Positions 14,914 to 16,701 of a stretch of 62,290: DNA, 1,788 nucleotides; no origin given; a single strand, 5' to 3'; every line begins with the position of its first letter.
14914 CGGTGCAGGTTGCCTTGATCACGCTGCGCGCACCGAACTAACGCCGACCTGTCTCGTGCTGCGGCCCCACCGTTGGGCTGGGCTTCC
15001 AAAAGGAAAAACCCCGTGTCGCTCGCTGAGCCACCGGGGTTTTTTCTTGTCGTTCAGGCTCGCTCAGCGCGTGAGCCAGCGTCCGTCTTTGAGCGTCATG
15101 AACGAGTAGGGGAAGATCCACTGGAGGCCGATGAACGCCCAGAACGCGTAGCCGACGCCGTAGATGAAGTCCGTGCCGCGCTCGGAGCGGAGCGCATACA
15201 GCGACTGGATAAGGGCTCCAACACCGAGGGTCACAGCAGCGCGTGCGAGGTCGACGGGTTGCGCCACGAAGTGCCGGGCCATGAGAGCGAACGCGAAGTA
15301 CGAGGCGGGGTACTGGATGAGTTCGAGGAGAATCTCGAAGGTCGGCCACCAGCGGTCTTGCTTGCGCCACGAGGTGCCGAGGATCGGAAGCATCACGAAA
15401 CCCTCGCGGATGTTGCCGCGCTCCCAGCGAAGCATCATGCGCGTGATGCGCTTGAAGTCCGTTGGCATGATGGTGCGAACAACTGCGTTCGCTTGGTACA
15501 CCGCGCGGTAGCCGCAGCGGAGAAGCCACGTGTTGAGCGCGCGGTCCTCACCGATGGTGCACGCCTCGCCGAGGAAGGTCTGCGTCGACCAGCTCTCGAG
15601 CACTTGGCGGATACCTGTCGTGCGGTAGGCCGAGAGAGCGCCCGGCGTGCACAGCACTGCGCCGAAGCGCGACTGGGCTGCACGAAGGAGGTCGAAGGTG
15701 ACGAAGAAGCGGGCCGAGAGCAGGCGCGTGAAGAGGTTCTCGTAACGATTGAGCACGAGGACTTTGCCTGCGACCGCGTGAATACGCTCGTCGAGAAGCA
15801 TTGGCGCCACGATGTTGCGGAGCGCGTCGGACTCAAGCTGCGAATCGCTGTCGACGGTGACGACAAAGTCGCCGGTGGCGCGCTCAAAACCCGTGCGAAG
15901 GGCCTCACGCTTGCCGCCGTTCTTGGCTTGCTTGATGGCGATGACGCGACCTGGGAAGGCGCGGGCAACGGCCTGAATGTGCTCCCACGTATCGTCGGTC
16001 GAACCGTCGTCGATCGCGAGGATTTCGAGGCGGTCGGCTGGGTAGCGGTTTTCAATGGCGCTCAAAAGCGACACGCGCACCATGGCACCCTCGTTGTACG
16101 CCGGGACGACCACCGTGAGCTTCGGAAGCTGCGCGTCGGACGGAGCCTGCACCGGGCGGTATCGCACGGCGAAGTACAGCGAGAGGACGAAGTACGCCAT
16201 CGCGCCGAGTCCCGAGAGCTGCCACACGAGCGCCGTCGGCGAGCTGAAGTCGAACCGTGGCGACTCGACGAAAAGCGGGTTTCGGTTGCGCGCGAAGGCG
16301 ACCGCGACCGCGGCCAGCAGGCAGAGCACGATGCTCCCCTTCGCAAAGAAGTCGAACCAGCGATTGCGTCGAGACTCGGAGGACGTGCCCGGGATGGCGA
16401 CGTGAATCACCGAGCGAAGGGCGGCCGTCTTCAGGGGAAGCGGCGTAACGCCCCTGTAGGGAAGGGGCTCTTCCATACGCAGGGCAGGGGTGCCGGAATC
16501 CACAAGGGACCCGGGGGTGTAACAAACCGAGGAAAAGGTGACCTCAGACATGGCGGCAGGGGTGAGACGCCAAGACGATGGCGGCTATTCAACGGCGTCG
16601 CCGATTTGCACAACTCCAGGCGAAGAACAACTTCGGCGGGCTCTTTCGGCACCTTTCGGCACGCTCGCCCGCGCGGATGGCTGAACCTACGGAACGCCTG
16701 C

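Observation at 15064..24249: Eight tightly packed co-directional genes join a processive glycan synthase, an exported deacetylase and a ligase/peptidase/esterase set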

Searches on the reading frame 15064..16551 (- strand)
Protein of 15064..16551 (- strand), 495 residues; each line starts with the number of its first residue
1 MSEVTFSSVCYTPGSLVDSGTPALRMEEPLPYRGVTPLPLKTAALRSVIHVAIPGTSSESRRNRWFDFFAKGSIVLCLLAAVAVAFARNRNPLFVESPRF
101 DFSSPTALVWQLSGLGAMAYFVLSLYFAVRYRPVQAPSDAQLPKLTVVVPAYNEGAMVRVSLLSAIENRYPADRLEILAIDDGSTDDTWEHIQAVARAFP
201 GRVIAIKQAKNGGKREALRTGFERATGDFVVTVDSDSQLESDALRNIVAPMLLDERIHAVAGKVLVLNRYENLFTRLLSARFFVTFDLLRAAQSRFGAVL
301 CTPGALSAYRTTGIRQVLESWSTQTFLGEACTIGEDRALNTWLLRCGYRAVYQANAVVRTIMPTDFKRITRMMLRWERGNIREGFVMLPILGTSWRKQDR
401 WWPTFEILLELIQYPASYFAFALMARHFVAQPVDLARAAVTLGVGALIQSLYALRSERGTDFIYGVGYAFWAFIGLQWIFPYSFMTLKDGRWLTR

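Call 3: search_protein_families(library=pfam, proteins=[window:15064-16551:-], max_evalue=0.01)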
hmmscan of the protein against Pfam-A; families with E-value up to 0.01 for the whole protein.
window:15064-16551:- (495 aa): 6 families
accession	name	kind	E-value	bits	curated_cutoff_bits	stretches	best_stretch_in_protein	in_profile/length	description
PF13641.12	Glyco_tranf_2_3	-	3.1e-29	103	27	1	143-379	1-230/230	Glycosyltransferase like family 2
PF00535.33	Glycos_transf_2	-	2.4e-27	96.4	23.3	1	146-261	1-113/168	Glycosyl transferase family 2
PF03142.21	Chitin_synth_2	-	2.3e-17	63.3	27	1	221-492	196-489/527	Chitin synthase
PF13632.12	Glyco_trans_2_3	-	6.5e-13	49.4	27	1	229-426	1-171/198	Glycosyl transferase family group 2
PF13506.12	Glyco_transf_21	-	7.2e-09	35.8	21.7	1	214-378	18-174/174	Glycosyl transferase family 21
PF10111.15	Glyco_tranf_2_2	-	9.6e-05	22.4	27.3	1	147-249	2-104/276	Glycosyltransferase like family 2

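Call 4: search_protein_families(library=ncbifam, proteins=[window:15064-16551:-], max_evalue=0.01)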
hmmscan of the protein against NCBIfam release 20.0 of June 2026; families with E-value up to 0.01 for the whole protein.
window:15064-16551:- (495 aa): 25 families
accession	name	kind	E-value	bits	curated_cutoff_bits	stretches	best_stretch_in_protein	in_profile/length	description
TIGR04242.1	nodulat_NodC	equivalog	1.6e-50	172.2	550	1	138-495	43-394/395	chitooligosaccharide synthase NodC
TIGR03937.1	PgaC_IcaA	equivalog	2.5e-37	128.8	422.3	1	115-413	18-302/407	poly-beta-1,6-N-acetyl-D-glucosamine synthase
TIGR03111.1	glyc2_xrt_Gpos1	hypoth_equivalog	3e-25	88.9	363.95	1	137-382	43-288/439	TIGR03111 family XrtG-associated glycosyltransferase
TIGR03965.1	mycofact_glyco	equivalog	1.3e-17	63.9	280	1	134-281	66-208/467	mycofactocin biosynthesis glycosyltransferase MftF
NF041865.1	EpsU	equivalog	1.9e-15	56.8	700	1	109-445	6-332/394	exopolysaccharide biosynthesis GT2 family glycosyltransferase EpsU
NF007986.1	PRK10714.1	equivalog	4.3e-15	55.5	529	1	141-327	4-182/316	undecaprenyl-phosphate 4-deoxy-4-formamido-L-arabinose transferase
NF007482.0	PRK10073.1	equivalog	1.7e-13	50.3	423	1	141-245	4-104/334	glycosyltransferase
NF041875.1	EPS_EpsD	equivalog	3.7e-13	49.6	370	1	145-246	1-99/325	exopolysaccharide biosynthesis glycosyltransferase EpsD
NF047588.1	GlcsyltransPgfSStrep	equivalog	8.1e-13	48.2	500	1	144-249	2-108/308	glycosyltransferase PgfS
NF010496.0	PRK13915.1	equivalog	9.8e-13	47.8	262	1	144-262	32-153/307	glucosyl-3-phosphoglycerate synthase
TIGR03469.1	HpnB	hypoth_equivalog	3.2e-11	42.9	379.25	1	136-286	37-192/386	hopene-associated glycosyltransferase HpnB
NF047683.1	TeichurnBiosyTuaG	equivalog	1.7e-10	41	400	1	141-269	4-129/252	teichuronic acid biosynthesis protein TuaG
TIGR03030.1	CelA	equivalog_domain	2.2e-10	39.2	699.1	1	119-197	103-200/714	UDP-forming cellulose synthase catalytic subunit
TIGR04283.1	glyco_like_mftF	equivalog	1.1e-08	35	182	1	145-251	1-97/221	TIGR04283 family arsenosugar biosynthesis glycosyltransferase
TIGR03472.1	HpnI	equivalog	1.2e-08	34.2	310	1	108-378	6-270/373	bacteriohopanetetrol glucosamine biosynthesis glycosyltransferase HpnI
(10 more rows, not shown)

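Call 35: search_solved_structures(query=window:15064-16551:-, max_evalue=0.001)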
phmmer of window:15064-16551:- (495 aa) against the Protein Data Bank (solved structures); distinct sequences matched with E-value up to 0.001: 36.
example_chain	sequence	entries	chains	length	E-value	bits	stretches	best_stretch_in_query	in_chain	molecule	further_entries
7sp7_A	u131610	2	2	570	3e-32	115.2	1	207-477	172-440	Hyaluronan synthase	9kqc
8snc_A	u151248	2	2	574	3.3e-32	115.1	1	207-477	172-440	Hyaluronan synthase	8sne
8smm_A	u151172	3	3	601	9e-32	113.7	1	202-460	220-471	Hyaluronan synthase 1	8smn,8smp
7sp6_A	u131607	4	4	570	1.4e-31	113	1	208-477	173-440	Hyaluronan synthase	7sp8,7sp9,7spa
8snd_A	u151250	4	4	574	1.5e-31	112.9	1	207-477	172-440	Hyaluronan synthase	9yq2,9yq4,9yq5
6yv7_B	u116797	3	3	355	2.8e-17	65.8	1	135-357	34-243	Glycosyl transferase, family 2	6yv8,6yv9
6yv7_A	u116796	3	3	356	2.8e-17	65.8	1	135-357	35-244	Glycosyl transferase, family 2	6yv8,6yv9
9bhc_C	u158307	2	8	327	3.4e-12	49.1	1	140-332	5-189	Undecaprenyl-phosphate 4-deoxy-4-formamido-L-arabinose transferase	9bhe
8vxh_A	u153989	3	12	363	4e-12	48.9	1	140-332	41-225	Undecaprenyl-phosphate 4-deoxy-4-formamido-L-arabinose transferase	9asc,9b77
5mlz_A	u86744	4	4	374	7.1e-12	48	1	142-249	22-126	Dolichol monophosphate mannose synthase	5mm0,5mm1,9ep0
9hwj_A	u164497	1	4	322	1.2e-11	47.2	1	143-332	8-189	Undecaprenyl-phosphate 4-deoxy-4-formamido-L-arabinose transferase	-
2z87_A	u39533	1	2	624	2e-10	43.3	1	126-246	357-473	Chondroitin synthase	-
2z86_A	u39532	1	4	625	2e-10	43.2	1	126-246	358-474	Chondroitin synthase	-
6p61_A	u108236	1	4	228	1.5e-09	40.4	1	142-276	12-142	Glycosyltransferase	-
5tze_C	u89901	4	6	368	2.8e-08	36.2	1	144-255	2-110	Glycosyl transferase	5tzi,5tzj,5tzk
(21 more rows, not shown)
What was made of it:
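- On PNAG synthase-dependent system (PgaABCD/IcaADBC): Hyaluronan synthase and NodC are closer (calls 4, 35).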

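Call 54: search_solved_structures(query=window:15064-16551:-, max_evalue=1e-25, show_alignments=2)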
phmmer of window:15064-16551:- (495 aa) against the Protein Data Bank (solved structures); distinct sequences matched with E-value up to 1e-25: 5.
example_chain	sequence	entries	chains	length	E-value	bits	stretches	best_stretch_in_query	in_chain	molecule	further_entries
7sp7_A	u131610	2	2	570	3e-32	115.2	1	207-477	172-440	Hyaluronan synthase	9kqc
8snc_A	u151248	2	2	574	3.3e-32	115.1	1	207-477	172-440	Hyaluronan synthase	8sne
8smm_A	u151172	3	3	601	9e-32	113.7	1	202-460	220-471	Hyaluronan synthase 1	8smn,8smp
7sp6_A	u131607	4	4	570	1.4e-31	113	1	208-477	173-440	Hyaluronan synthase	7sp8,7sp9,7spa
8snd_A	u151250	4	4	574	1.5e-31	112.9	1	207-477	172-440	Hyaluronan synthase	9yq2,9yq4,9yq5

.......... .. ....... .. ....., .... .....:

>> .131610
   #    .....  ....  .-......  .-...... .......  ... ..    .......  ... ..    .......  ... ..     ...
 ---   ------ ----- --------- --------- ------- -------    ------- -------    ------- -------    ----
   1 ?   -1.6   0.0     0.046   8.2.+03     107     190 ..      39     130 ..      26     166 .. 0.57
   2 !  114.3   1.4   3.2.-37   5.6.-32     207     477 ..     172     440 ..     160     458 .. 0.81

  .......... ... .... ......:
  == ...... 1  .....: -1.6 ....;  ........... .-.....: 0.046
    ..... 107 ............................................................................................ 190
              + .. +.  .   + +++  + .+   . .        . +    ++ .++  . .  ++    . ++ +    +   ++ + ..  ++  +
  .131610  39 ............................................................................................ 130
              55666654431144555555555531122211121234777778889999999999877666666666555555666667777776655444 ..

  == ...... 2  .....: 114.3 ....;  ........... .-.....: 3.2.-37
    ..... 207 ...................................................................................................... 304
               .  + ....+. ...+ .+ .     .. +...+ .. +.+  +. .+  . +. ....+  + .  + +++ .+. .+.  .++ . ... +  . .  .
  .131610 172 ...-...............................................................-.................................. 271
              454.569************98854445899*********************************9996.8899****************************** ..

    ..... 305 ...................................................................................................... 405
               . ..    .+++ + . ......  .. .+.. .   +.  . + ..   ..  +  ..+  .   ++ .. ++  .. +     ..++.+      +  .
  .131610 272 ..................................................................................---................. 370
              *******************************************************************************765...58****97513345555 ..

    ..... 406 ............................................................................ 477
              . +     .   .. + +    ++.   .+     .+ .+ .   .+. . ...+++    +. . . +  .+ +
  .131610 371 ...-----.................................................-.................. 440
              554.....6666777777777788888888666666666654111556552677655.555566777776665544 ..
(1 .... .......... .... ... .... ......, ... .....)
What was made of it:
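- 15064..16551 (-): Module B: membrane-embedded processive GT2 of the hyaluronan-synthase/NodC/chitin-synthase type. Motifs DDGS, DSDS and GEDR are present; the QxxRW motif reads MMLRW. Calls 3, 4, 35 and 54.
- On Mycothiol/bacillithiol-type thiol pathway: The GT is a membrane GT2 of the HAS/NodC/chitin-synthase type (calls 3, 4, 35, 54).
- The GT2 matches hyaluronan synthase through its membrane channel region (call 54).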

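Call 81: find_related_loci(query=A3, collection=metagenome_contigs, flank=10000)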
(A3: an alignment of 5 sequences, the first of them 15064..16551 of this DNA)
Query A3 (495 aa) in metagenome_contigs; peptide patterns used: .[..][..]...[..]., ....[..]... (x = any residue, [..] = any of these).
600 stretches matched a pattern (row limit reached: there are more); 506 encode a relative of the query (tblastn E <= 1e-3); the best 80 are kept; 80 distinct loci.
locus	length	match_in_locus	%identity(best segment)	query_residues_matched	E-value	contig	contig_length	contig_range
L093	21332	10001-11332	42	54-495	3e-115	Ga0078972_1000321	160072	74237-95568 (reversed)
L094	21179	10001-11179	45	102-495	1e-111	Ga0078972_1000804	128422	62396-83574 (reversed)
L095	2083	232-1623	43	27-495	1e-109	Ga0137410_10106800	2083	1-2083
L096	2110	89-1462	42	33-495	9e-108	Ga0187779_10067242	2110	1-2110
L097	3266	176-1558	39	26-495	7e-103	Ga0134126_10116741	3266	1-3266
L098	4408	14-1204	44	103-495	2e-100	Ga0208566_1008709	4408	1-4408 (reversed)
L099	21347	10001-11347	42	45-495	9e-100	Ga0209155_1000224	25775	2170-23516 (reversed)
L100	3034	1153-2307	44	105-495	1e-101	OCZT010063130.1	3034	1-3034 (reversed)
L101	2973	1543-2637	46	129-495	3e-98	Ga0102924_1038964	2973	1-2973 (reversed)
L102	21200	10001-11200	43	99-495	8e-96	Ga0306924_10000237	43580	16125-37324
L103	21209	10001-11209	44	91-495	2e-93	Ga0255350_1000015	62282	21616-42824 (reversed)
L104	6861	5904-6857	43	116-433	7e-81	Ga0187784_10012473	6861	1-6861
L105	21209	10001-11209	44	104-495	6e-97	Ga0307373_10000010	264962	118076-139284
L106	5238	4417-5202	49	121-383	3e-78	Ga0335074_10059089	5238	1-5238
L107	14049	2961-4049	44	131-495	4e-91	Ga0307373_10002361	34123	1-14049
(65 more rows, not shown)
